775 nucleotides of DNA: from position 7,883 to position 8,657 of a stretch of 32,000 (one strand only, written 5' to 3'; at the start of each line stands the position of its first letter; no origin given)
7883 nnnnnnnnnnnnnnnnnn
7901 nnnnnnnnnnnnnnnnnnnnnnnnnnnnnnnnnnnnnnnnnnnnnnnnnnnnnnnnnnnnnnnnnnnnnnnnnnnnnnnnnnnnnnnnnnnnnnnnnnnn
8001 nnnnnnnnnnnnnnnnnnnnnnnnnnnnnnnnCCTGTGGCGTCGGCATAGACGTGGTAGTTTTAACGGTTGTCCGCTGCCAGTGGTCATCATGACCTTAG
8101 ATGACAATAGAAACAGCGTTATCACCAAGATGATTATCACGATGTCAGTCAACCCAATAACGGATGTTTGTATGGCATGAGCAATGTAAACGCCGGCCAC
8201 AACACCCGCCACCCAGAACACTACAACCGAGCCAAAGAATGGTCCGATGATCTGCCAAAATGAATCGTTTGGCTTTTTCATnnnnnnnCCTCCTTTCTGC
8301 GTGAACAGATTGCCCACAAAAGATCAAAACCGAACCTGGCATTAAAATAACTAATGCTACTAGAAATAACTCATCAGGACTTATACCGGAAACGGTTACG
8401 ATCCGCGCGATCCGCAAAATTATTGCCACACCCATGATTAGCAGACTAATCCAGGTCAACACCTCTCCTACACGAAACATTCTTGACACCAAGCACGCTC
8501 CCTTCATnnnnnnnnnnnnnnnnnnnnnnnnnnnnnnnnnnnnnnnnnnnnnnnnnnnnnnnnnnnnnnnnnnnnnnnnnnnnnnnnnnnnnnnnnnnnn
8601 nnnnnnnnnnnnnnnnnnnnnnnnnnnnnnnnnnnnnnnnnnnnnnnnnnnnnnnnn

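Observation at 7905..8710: An ~0.8 kb G+C-rich island encoding two small membrane proteins with an ornate leader and terminator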

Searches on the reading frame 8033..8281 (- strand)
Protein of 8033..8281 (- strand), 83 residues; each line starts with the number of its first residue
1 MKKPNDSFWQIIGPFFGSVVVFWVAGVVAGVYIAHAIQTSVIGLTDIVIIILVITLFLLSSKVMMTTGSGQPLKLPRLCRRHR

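Call 7: search_protein_families(library=pfam, proteins=[window:8033-8281:-], max_evalue=1)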
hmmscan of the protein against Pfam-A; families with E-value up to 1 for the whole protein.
seq(83 aa): 4 families
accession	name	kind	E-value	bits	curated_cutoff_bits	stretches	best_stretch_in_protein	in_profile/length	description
PF23906.1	DUF7248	-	0.03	14.8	27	1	3-40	4-41/58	Family of unknown function (DUF7248)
PF03268.19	DUF267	-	0.18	11.1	25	1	15-67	238-290/360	Caenorhabditis protein of unknown function, DUF267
PF15168.11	TRIQK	-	0.31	11.5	27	1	37-64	41-68/79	Triple QxxK/R motif-containing protein family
PF20990.2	DUF2207_C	-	0.96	9.5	33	0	20-69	143-195/247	Predicted membrane protein (DUF2207) C-terminal domain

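Call 8: search_protein_families(library=ncbifam, proteins=[window:8033-8281:-], max_evalue=1)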
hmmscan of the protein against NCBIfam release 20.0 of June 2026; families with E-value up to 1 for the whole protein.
seq(83 aa): 1 family
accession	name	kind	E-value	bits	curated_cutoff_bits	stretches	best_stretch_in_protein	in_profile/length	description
NF002569.0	PRK02201.1-4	equivalog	0.36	9.4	882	1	9-66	459-510/715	membrane protein insertase YidC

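Call 9: search_protein_families(library=phrogs, proteins=[window:8033-8281:-], max_evalue=1)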
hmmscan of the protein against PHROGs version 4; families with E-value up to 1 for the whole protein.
seq(83 aa): 1 family
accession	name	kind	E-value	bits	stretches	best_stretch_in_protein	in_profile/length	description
phrog_1544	-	unknown function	0.16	12.6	1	5-71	111-181/200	-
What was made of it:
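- No PHROG or Pfam holin hit (calls 7, 9).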

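Call 10: search_protein_families(library=padloc, proteins=[window:8033-8281:-], max_evalue=1)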
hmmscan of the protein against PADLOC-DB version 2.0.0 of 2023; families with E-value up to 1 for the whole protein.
seq(83 aa): 0 families

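Call 14: find_homologous_proteins(query=window:8033-8281:-, max_evalue=10)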
Query seq(83 aa) (83 aa): 1 proteins with E <= 10 among 2 candidates.
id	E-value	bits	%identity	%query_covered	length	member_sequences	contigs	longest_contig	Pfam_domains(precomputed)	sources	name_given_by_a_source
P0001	3.8e-47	175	100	100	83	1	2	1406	-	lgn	-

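Call 33: search_protein_representatives(protein=window:8033-8281:-)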
Query: 83 residues. Proteins with E-value up to 0.001 (for the whole library): 2; up to 1e-10: 2; up to 1e-30: 1. The best 2 are listed.
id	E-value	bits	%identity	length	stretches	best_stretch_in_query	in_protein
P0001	1.2e-47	175.3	100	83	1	1-83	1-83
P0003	1.9e-12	63.2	26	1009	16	21-62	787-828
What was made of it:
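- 8030..8281 (-): ORF2, 83 aa. Two TM helices (about residues 11-37 and 41-61), a Gly/Ala-rich TM1 and a basic C-terminal tail. No homologues found (orphan). Only self-matches in calls 14 and 33.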

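Call 41: search_dna_similar(query=window:8033-8281:-, collection=phages, mode=protein, max_evalue=10, max_rows=10)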
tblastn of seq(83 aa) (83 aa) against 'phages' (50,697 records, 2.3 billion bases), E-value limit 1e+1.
No match.

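Call 43: find_related_loci(query=window:8033-8281:-, collection=viral_contigs, flank=3000)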
Query seq(83 aa) (83 aa) in viral_contigs; peptide patterns used: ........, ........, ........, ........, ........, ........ (x = any residue, [..] = any of these).
24 stretches matched a pattern, but none encodes a relative of the query by tblastn (E <= 1e-3).

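Call 56: find_related_loci(query=window:8033-8281:-, collection=metagenome_contigs, flank=5000)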
Query seq(83 aa) (83 aa) in metagenome_contigs; peptide patterns used: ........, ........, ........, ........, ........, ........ (x = any residue, [..] = any of these).
487 stretches matched a pattern, but none encodes a relative of the query by tblastn (E <= 1e-3).

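Call 57: predict_structure(protein=window:8033-8281:-)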
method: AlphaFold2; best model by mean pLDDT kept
length: 83 residues; sequences in the alignment: 1
mean_pLDDT: 70.7   pTM: 0.34
mean pLDDT of the five models: 70.7, 70.0, 69.8, 68.8, 66.3
residues with pLDDT >= 90: 4; 70-90: 41; 50-70: 33; < 50: 5
segments of 3 or more residues with pLDDT < 50: none
pLDDT, mean of each block of 10 residues (from residue 1): 66 80 87 68 66 86 65 54 54
secondary structure, 60 per line:
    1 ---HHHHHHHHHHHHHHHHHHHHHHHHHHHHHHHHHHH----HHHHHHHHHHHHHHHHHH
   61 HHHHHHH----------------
elements in order: H4-38 H43-67
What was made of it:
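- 8030..8281 (-): Call 57: AF2 helical hairpin, pLDDT 71.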

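Call 62: fold_search(model_id=the predicted structure, library=viral)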
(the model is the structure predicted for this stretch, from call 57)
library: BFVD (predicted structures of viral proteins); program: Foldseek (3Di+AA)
matches with E <= 10: 11; with E <= 0.001: 0
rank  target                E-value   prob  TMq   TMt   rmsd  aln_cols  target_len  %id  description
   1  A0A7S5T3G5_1          3.4e+00  0.06  0.36  0.05  18.7        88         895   16  (no name in the UniProt tables at hand)
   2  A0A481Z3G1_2          3.6e+00  0.05  0.31  0.04  19.5        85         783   13  DNA-directed RNA polymerase [Pithovirus LCPAC001]
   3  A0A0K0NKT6            4.0e+00  0.08  0.40  0.33  25.8        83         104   10  Uncharacterized protein [Gordonia phage GMA3]
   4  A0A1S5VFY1            5.1e+00  0.03  0.21  0.05  14.2        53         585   15  Putative protease [Kallithea virus]
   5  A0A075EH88            6.5e+00  0.02  0.27  0.13   9.5        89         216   11  Uncharacterized protein [Siphovirus contig89]
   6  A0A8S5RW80            7.7e+00  0.06  0.36  0.21   5.3        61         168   21  Uncharacterized protein [Siphoviridae sp. ctHip2]
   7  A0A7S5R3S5            7.7e+00  0.02  0.26  0.19  10.8        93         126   12  (no name in the UniProt tables at hand)
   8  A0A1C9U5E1            9.0e+00  0.03  0.33  0.12  15.6        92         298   12  ORF1 [Chaq virus-like 2]
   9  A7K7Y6                9.0e+00  0.02  0.24  0.26  21.9        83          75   17  Uncharacterized protein z026L [Chlorovirus heliozoae]
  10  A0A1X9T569            9.8e+00  0.03  0.36  0.10  10.4        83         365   13  Uncharacterized protein [Ranid herpesvirus 3]
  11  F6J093                9.8e+00  0.02  0.35  0.13  18.4        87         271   14  (no name in the UniProt tables at hand)

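Call 79: search_dna_similar(query=window:8033-8281:-, collection=plasmids, mode=protein, max_evalue=1, max_rows=8)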
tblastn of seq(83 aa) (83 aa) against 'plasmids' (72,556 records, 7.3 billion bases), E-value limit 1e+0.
No match.

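Call 82: search_solved_structures(query=window:8033-8281:-, max_evalue=10)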
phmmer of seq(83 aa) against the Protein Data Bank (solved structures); distinct sequences matched with E-value up to 10: 0.

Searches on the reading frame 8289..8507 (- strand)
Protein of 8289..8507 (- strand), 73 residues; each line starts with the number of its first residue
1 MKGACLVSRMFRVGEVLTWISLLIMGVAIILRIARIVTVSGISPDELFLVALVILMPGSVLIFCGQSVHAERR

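Call 7: search_protein_families(library=pfam, proteins=[window:8289-8507:-], max_evalue=1)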
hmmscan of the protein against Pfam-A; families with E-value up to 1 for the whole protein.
seq(73 aa): 1 family
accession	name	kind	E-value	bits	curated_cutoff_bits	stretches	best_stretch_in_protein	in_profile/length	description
PF07344.16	Amastin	-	0.34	11.3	27.2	1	9-53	60-104/157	Amastin surface glycoprotein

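Call 8: search_protein_families(library=ncbifam, proteins=[window:8289-8507:-], max_evalue=1)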
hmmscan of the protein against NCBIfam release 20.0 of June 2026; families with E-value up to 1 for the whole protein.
seq(73 aa): 2 families
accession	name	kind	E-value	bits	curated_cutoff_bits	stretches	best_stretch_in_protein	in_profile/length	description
NF033684.1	suffix_2_RND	domain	0.034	14.2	40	1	4-35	33-64/69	transporter suffix domain-containing protein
NF043059.1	T4SS_LegC3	equivalog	0.41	9.2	650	1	20-61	372-416/518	Dot/Icm T4SS effector LegC3/PpeA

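Call 9: search_protein_families(library=phrogs, proteins=[window:8289-8507:-], max_evalue=1)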
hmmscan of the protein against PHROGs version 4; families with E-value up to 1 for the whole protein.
seq(73 aa): 0 families

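Call 10: search_protein_families(library=padloc, proteins=[window:8289-8507:-], max_evalue=1)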
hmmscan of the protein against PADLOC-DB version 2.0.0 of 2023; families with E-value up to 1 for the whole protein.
seq(73 aa): 0 families

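Call 16: find_homologous_proteins(query=window:8289-8480:-, max_evalue=10)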
Query seq(64 aa) (64 aa): 1 proteins with E <= 10 among 1 candidates.
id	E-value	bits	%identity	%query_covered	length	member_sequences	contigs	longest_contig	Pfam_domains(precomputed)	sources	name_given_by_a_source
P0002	2.4e-31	124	100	100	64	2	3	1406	-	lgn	-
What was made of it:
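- The ORFs are orphans with no partner genes (calls 14, 16, 33).
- Tried and rejected: These covered 5.8 billion clusters (calls 14, 16) and a full HMMER scan of 1.84 billion representatives for ORF2.
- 8286..8489 (-): ORF1, 67 aa from GTG 8489. Alternative in-frame starts are ATG 8507, TTG 8492 and ATG 8480. It has two TM helices. An SD-like AAGGGAG lies at 8498-8504. No homologues found (orphan). Call 16: only self-match.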

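Call 40: find_encoding_contigs(protein=P0002, flank=3000, max_places=10)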
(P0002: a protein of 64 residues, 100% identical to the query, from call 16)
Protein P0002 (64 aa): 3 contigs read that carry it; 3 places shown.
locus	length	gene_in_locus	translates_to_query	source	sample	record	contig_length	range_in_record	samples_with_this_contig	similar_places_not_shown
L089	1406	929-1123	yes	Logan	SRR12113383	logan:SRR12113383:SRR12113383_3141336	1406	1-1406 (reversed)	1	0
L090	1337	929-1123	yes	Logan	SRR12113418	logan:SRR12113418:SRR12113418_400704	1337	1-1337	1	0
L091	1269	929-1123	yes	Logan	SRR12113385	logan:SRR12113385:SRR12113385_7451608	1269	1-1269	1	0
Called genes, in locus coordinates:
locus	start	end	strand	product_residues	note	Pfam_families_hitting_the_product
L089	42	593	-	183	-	PF03167:UDG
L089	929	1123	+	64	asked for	-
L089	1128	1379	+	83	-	-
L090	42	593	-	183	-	PF03167:UDG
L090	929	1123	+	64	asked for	-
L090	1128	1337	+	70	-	?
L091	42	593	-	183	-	PF03167:UDG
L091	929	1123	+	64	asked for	-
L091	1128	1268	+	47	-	?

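Call 42: search_dna_similar(query=window:8289-8480:-, collection=phages, mode=protein, max_evalue=10, max_rows=10)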
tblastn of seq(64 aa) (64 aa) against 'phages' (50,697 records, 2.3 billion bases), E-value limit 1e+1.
Records with a match: 4; places in all: 4; records where one place covers at least 80% of the query: 0.
Best place of each record, by identity: <60% 4.
By first word of the organism name: Gordonia 3; Streptomyces 1.
By host as written in the record: Gordonia terrae 3612 3; Streptomyces coelicolor 1.
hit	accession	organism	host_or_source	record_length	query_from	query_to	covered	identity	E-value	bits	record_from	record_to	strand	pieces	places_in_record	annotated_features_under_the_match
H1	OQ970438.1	Streptomyces phage Vanseggelen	Streptomyces coelicolor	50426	19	60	66%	45.2%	3e+0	30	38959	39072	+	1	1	hypothetical protein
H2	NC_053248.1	Gordonia phage Zipp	Gordonia terrae 3612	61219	32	64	52%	45.5%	6e+0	30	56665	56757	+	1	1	79: hypothetical protein | 80: HNH endonuclease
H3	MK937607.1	Gordonia phage Zipp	Gordonia terrae 3612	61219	32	64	52%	45.5%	6e+0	30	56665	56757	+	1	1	79: hypothetical protein | 80: HNH endonuclease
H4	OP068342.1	Gordonia phage ViaConlectus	Gordonia terrae 3612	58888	32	64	52%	45.5%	6e+0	30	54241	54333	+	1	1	78: hypothetical protein | 79: hypothetical protein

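Call 58: find_related_loci(query=window:8289-8480:-, collection=metagenome_contigs, flank=5000)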
Query seq(64 aa) (64 aa) in metagenome_contigs; peptide patterns used: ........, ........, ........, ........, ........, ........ (x = any residue, [..] = any of these).
600 stretches matched a pattern, but none encodes a relative of the query by tblastn (E <= 1e-3).

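Call 61: predict_structure(protein=window:8289-8507:-)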
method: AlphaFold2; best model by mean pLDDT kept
length: 73 residues; sequences in the alignment: 1
mean_pLDDT: 76.0   pTM: 0.49
mean pLDDT of the five models: 76.0, 72.9, 70.5, 70.5, 68.3
residues with pLDDT >= 90: 1; 70-90: 52; 50-70: 19; < 50: 1
segments of 3 or more residues with pLDDT < 50: none
pLDDT, mean of each block of 10 residues (from residue 1): 63 79 87 85 79 74 70 61
secondary structure, 60 per line:
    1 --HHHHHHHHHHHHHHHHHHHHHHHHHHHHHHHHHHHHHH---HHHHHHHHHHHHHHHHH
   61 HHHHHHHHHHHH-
elements in order: H3-40 H44-72
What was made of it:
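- AF2 predicts helical hairpins (calls 57, 61).
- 8286..8489 (-): Call 61: AF2 helical hairpin, pLDDT 76.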

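Call 80: search_dna_similar(query=window:8289-8489:-, collection=plasmids, mode=protein, max_evalue=1, max_rows=8)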
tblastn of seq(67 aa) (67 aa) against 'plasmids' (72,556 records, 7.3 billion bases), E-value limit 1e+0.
Records with a match: 8; places in all: 8; records where one place covers at least 80% of the query: 0.
Best place of each record, by identity: <60% 8.
By first word of the organism name: Escherichia 8.
By predicted mobility (MOB-suite, as given by PLSDB): non-mobilizable 4; conjugative 4.
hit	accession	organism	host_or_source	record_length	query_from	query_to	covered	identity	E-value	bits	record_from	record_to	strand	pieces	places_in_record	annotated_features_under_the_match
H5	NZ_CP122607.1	Escherichia coli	Sus scrofa,feces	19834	35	67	49%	45.5%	1e+0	34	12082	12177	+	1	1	DNA-binding protein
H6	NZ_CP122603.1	Escherichia coli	Sus scrofa,feces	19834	35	67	49%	45.5%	1e+0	34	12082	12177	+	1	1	DNA-binding protein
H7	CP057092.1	Escherichia coli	culture,Pooled pig faecal samples ...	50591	35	67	49%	45.5%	1e+0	34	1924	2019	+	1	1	DNA-binding protein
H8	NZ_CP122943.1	Escherichia coli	Sus scrofa,feces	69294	35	67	49%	45.5%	1e+0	34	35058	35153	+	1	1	DNA-binding protein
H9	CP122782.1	Escherichia coli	Sus scrofa,feces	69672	35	67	49%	45.5%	1e+0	34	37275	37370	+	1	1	DNA-binding protein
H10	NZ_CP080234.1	Escherichia coli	Sus scrofa domesticus,clinical sample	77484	35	67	49%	45.5%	1e+0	34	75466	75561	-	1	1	DNA-binding protein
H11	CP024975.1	Escherichia coli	cell culture,the intestine membrane of ...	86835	35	67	49%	45.5%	1e+0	34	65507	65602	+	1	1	hypothetical protein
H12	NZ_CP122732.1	Escherichia coli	Sus scrofa,feces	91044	35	67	49%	45.5%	1e+0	34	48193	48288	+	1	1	DNA-binding protein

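Call 83: search_solved_structures(query=window:8289-8489:-, max_evalue=10)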
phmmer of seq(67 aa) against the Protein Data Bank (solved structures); distinct sequences matched with E-value up to 10: 3.
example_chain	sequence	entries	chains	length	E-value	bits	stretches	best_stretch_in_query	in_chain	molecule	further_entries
6kob_C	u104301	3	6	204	0.09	16.6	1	28-67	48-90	AA3-600 quinol oxidase subunit IIII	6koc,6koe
5d91_A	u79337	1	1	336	1.4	12.8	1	20-57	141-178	AF2299 protein,Phosphatidylinositol synthase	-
5d92_D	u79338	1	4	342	1.8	12.5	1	21-57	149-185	AF2299 protein,Phosphatidylinositol synthase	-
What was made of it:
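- Tried and rejected: PDB sequence searches (calls 82, 83) and BFVD fold search (call 62) also found nothing.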

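Call 92: find_related_loci(query=window:8289-8489:-, collection=viral_contigs, flank=3000)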
Query seq(67 aa) (67 aa) in viral_contigs; peptide patterns used: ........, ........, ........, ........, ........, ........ (x = any residue, [..] = any of these).
22 stretches matched a pattern, but none encodes a relative of the query by tblastn (E <= 1e-3).
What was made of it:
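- On Holin (class II / pinholin): Calls 7, 9, 41, 42, 43, 62 and 92: no hit.
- No relative in IMG/VR, in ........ by tblastn or in BFVD folds (calls 41-43, 62, 92).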
